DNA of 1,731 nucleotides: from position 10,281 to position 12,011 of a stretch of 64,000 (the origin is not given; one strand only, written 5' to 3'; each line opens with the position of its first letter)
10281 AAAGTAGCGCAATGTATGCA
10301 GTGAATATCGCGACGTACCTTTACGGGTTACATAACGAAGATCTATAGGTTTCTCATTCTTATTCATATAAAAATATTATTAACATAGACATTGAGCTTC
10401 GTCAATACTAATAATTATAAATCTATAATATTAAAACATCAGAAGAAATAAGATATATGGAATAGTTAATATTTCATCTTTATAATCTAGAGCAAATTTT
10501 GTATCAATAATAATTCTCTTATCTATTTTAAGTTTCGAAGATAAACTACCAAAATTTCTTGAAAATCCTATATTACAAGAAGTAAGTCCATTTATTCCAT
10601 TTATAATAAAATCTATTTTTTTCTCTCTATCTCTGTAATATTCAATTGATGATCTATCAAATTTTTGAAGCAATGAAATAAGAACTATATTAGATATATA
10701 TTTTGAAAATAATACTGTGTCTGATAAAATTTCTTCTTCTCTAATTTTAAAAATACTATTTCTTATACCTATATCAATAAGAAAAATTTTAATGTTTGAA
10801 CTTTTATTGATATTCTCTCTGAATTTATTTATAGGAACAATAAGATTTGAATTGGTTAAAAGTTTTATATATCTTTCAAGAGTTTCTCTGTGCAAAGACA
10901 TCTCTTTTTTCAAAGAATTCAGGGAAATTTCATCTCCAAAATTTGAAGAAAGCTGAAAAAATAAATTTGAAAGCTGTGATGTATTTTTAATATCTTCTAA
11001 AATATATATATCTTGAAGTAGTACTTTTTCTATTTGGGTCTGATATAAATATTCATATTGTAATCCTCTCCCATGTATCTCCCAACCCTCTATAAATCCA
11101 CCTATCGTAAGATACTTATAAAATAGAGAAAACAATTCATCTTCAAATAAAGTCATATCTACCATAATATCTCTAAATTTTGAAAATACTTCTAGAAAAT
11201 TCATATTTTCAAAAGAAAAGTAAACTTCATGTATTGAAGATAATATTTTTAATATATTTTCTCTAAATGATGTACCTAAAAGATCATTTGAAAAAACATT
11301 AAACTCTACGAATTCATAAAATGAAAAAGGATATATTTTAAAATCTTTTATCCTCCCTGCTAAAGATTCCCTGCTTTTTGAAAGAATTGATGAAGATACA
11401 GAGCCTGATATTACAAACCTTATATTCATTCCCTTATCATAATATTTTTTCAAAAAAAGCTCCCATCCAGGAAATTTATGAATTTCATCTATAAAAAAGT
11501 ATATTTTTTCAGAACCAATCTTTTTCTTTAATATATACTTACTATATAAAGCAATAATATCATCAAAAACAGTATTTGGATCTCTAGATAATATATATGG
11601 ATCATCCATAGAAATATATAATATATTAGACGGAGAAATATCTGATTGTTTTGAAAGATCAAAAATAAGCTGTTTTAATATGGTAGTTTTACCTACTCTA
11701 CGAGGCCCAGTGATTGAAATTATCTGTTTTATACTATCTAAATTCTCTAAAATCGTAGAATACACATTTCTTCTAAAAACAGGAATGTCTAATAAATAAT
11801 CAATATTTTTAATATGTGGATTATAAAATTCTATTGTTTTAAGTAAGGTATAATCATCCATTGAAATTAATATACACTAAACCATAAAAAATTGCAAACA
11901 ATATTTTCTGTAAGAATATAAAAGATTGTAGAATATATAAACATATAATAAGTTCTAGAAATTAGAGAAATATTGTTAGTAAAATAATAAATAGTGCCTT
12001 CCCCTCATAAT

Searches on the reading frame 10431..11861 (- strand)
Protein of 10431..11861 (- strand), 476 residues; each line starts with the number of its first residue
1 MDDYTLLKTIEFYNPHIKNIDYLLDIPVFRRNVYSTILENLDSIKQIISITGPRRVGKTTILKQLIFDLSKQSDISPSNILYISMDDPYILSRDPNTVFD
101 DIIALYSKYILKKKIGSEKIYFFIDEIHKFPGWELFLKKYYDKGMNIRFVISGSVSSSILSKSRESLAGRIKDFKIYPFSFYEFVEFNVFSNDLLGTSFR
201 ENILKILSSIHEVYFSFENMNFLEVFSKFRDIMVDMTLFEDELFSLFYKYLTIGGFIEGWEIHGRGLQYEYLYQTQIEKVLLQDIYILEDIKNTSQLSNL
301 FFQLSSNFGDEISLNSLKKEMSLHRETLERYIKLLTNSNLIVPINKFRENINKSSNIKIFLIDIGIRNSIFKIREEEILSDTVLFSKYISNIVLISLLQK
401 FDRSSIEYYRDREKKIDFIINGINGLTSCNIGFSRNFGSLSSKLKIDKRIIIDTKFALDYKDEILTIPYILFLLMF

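Call 22: find_encoding_contigs(protein=window:10431-11861:-, flank=10000, max_places=6)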
Protein window:10431-11861:- (476 aa): 4 contigs read that carry it; 2 places shown.
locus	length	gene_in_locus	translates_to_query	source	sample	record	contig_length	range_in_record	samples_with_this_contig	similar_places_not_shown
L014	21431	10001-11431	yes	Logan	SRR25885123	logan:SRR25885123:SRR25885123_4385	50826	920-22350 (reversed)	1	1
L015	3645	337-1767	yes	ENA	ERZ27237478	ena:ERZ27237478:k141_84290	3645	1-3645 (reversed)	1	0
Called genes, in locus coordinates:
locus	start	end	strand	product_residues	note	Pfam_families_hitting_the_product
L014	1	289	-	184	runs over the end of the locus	-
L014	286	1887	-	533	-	PF11104:PilM_2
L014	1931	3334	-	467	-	-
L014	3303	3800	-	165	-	PF07963:N_methyl (weak)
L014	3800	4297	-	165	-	-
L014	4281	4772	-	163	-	PF07963:N_methyl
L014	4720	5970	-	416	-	PF28597:T2SSF_N (weak), PF00482:T2SSF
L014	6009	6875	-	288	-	-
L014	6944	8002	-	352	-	-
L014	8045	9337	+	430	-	PF00070:Pyr_redox (faint), PF07992:Pyr_redox_2, PF22366:NDH2_C (weak)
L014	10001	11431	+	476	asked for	PF13173:AAA_14, PF13635:DUF4143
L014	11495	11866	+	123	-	-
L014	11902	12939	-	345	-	PF01170:UPF0020, PF03602:Cons_hypoth95 (faint)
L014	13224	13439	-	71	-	PF08386:Abhydrolase_4 (weak)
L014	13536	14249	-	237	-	PF02585:PIG-L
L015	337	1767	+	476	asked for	PF13173:AAA_14, PF13635:DUF4143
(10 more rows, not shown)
